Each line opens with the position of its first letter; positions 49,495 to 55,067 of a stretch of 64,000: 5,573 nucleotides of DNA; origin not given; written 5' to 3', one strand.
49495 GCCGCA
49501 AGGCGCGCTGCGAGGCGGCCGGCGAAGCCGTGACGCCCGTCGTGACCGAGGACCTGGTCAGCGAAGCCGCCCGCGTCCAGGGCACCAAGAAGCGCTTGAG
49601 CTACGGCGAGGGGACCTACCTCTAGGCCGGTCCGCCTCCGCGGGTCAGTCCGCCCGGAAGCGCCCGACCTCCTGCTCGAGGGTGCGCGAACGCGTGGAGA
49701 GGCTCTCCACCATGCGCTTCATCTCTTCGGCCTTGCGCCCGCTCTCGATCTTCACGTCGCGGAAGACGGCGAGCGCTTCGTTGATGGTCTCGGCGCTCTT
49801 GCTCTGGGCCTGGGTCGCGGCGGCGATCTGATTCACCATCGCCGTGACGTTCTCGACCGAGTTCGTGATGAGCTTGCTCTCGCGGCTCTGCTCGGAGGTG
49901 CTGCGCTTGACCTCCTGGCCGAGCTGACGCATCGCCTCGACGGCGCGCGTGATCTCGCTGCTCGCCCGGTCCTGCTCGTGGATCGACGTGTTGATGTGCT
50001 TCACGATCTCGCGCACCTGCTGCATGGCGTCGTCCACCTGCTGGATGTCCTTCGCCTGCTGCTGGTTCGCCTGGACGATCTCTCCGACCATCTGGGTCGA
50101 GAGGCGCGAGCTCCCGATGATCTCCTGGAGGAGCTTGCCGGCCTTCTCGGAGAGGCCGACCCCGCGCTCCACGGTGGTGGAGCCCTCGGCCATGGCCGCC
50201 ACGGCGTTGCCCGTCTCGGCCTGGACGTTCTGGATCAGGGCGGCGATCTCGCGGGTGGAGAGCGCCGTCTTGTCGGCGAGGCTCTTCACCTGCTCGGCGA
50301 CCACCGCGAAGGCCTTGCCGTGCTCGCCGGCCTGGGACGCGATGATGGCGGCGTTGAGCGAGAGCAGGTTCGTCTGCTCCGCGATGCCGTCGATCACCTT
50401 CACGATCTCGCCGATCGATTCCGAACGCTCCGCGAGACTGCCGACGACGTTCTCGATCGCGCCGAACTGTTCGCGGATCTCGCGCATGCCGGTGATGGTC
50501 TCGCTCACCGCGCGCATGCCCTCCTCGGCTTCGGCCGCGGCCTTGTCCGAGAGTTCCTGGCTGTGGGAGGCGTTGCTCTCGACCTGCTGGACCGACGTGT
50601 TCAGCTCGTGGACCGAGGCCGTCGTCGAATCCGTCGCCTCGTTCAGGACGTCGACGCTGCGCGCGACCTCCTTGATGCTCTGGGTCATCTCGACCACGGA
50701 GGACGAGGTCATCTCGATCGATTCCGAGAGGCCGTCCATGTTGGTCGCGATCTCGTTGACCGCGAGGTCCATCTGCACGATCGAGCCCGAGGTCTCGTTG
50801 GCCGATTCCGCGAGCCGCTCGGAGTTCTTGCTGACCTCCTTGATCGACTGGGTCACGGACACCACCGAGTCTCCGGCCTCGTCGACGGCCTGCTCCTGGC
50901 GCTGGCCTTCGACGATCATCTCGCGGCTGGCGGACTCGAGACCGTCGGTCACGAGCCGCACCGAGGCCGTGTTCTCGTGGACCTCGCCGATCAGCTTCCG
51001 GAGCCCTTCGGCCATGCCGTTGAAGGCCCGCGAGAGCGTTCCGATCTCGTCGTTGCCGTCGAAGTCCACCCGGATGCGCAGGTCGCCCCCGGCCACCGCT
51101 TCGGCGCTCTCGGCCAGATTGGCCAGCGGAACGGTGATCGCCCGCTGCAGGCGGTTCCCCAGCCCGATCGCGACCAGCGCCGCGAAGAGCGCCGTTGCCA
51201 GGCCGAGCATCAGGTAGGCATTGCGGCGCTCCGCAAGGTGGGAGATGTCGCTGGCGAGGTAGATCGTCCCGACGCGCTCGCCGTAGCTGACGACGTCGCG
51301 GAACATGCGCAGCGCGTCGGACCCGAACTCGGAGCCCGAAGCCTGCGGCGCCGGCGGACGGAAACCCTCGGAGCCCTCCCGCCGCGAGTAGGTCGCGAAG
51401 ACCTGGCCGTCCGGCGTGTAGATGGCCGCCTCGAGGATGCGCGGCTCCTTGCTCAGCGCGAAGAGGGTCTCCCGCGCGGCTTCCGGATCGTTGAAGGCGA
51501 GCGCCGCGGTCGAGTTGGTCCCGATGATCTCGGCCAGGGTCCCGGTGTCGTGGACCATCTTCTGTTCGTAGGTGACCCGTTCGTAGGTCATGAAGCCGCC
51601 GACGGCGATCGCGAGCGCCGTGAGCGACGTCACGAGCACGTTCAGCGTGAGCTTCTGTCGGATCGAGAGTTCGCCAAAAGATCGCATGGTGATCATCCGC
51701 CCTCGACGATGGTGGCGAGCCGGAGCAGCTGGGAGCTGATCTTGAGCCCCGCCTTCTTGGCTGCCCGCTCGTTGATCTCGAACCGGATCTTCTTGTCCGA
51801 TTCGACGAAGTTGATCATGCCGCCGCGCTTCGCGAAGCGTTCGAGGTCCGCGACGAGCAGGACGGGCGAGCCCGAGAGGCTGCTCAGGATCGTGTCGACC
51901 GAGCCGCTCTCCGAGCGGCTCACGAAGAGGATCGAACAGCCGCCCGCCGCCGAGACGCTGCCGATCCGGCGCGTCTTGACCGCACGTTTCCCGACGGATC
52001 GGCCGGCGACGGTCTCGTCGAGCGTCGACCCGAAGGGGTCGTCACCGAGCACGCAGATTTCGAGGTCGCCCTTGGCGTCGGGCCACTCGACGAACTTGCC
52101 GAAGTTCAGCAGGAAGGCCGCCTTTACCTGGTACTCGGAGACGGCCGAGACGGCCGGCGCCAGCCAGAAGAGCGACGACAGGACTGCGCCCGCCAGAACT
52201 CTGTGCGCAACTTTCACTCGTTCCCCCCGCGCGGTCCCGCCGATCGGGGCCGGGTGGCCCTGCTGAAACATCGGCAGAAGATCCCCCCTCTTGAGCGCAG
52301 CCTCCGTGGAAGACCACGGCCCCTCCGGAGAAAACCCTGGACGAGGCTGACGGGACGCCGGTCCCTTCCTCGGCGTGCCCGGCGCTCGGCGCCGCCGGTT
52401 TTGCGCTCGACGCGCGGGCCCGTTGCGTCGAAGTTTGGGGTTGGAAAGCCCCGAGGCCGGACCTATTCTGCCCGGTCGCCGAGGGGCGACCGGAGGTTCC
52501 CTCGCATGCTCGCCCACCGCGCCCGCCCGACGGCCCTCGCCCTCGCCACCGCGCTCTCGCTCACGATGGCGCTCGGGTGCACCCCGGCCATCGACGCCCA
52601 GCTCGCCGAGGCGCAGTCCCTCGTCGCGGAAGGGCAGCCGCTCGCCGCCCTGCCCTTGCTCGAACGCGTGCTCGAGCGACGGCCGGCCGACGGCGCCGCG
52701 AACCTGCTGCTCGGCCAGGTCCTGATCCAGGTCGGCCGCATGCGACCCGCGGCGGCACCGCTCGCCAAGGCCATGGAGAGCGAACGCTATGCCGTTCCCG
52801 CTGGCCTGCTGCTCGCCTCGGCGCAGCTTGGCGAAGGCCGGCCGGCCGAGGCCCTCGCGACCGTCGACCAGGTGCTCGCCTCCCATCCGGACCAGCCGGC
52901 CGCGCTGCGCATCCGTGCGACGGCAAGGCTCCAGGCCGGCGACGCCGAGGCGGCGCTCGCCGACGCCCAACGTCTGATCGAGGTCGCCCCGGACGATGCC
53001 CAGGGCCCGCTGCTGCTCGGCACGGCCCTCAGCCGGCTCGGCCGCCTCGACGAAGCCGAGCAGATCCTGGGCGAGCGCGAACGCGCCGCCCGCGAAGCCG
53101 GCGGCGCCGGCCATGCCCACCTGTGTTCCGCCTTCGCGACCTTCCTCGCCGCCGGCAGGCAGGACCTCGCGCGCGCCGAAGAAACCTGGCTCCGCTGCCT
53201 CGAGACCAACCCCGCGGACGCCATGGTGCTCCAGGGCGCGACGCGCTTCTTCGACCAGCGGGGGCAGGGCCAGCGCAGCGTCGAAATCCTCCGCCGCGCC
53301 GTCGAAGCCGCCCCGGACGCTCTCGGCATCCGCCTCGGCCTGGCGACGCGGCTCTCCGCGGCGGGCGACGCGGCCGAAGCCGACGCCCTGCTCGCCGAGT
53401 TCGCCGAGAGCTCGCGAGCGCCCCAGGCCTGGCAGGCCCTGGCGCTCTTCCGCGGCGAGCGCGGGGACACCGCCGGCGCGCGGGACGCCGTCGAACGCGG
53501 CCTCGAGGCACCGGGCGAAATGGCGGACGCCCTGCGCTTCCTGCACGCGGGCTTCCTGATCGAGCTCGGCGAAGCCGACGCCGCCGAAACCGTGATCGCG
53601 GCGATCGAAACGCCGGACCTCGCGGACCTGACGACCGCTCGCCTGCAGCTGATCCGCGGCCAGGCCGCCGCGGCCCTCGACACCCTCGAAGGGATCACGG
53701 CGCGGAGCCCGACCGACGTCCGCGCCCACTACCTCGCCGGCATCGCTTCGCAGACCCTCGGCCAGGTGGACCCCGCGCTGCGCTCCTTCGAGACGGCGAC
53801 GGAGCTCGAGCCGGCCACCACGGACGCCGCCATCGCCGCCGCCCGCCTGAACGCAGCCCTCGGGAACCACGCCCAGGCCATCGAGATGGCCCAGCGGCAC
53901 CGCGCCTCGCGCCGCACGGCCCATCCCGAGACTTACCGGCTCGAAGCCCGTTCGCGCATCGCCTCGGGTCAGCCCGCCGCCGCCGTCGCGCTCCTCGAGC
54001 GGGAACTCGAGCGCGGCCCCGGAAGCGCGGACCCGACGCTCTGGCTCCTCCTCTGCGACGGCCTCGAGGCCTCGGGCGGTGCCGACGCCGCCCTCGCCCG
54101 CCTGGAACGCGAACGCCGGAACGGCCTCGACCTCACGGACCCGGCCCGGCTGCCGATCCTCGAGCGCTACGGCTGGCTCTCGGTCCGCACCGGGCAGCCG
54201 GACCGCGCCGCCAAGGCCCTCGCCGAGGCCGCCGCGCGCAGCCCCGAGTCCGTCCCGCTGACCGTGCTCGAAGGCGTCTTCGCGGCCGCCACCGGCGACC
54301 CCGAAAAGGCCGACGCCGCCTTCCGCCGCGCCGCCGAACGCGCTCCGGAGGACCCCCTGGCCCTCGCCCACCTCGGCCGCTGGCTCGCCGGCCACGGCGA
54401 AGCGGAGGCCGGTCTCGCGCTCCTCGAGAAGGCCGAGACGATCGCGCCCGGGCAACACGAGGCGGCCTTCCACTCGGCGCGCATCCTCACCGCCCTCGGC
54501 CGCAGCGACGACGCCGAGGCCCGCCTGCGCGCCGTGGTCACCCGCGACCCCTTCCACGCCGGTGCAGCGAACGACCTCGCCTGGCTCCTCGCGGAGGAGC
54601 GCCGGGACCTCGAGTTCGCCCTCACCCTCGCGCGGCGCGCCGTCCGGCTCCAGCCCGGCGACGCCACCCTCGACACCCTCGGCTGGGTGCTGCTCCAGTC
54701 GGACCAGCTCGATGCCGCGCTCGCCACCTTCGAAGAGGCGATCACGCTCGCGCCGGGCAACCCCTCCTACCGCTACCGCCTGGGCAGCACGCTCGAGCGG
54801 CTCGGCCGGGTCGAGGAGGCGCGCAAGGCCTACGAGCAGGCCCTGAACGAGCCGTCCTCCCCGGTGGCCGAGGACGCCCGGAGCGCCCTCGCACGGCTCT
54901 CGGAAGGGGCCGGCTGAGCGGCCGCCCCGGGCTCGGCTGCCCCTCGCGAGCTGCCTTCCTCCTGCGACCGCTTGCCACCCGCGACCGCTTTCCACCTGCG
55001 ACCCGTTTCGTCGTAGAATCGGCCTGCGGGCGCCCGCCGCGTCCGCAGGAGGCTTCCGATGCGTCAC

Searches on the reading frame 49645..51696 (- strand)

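Call 87: search_protein_families(library=pfam, proteins=[window:49645-51696:-], max_evalue=0.001)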
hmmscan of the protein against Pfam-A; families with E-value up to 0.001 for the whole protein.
window:49645-51696:- (683 aa): 6 families
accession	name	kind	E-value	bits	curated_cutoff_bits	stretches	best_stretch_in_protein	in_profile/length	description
PF00015.26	MCPsignal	-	4.7e-46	157.2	34.6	1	381-564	2-171/172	Methyl-accepting chemotaxis protein (MCP) signalling domain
PF17152.10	CHASE8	-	4.5e-19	69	27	1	44-147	2-101/102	Periplasmic sensor domain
PF00672.30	HAMP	-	1.9e-15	57.3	25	1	183-233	2-52/53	HAMP domain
PF04100.18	Vps53_N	-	8.9e-05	22.1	26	1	243-335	30-121/372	Vps53, N-terminal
PF11887.13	Mce4_CUP1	-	0.00017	21.7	32.6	0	351-428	59-136/222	Cholesterol uptake porter CUP1 of Mce4, putative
PF06103.16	DUF948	-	0.00075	20.1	37.2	0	308-373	23-88/89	Bacterial protein of unknown function (DUF948)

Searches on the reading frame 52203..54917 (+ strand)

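Call 87: search_protein_families(library=pfam, proteins=[window:52203-54917:+], max_evalue=0.001)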
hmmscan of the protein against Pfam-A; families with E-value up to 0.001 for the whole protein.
window:52203-54917:+ (904 aa): 24 families
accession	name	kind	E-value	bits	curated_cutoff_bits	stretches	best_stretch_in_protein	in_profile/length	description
PF14559.12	TPR_19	-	9.4e-52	173.7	25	7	830-884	1-55/68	Tetratricopeptide repeat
PF13432.12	TPR_16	-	6.2e-39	132.5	32.7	5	826-881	3-58/65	Tetratricopeptide repeat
PF13428.12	TPR_14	-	1.1e-35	118.9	23.5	0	822-861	3-42/44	Tetratricopeptide repeat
PF13181.12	TPR_8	-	1.8e-31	106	25.7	1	856-881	3-28/34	Tetratricopeptide repeat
PF07719.23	TPR_2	-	2.6e-31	105.6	27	1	856-882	3-29/34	Tetratricopeptide repeat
PF13431.12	TPR_17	-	3.3e-22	77.3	24.4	0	843-874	2-33/34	Tetratricopeptide repeat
PF12895.13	ANAPC3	-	4.2e-22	78.7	27.2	1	804-879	6-81/82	Anaphase-promoting complex, cyclosome, subunit 3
PF00515.34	TPR_1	-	5.3e-20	70.8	27.8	0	857-881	4-28/34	Tetratricopeptide repeat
PF13174.12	TPR_6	-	1.3e-17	63.6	26.3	0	858-883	4-29/33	Tetratricopeptide repeat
PF13371.12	TPR_9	-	2.5e-17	63.1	35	3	209-267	6-64/73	Tetratricopeptide repeat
PF23914.1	TPR_CcmH_CycH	-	5.6e-17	62.5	42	1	127-265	12-154/158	Cytochrome c-type biogenesis protein H TPR domain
PF13176.12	TPR_7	-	1.6e-14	53.1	27.9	0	859-881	4-26/36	Tetratricopeptide repeat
PF13424.12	TPR_12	-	7.5e-14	52.1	30.1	0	858-881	7-30/77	Tetratricopeptide repeat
PF13414.12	TPR_11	-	6.7e-10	38.9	26.8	1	830-868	4-42/42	TPR repeat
PF25064.1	ARM_TT21_5th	-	6.5e-09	36.6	27.8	0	488-534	54-100/117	TT21 fifth ARM repeats domain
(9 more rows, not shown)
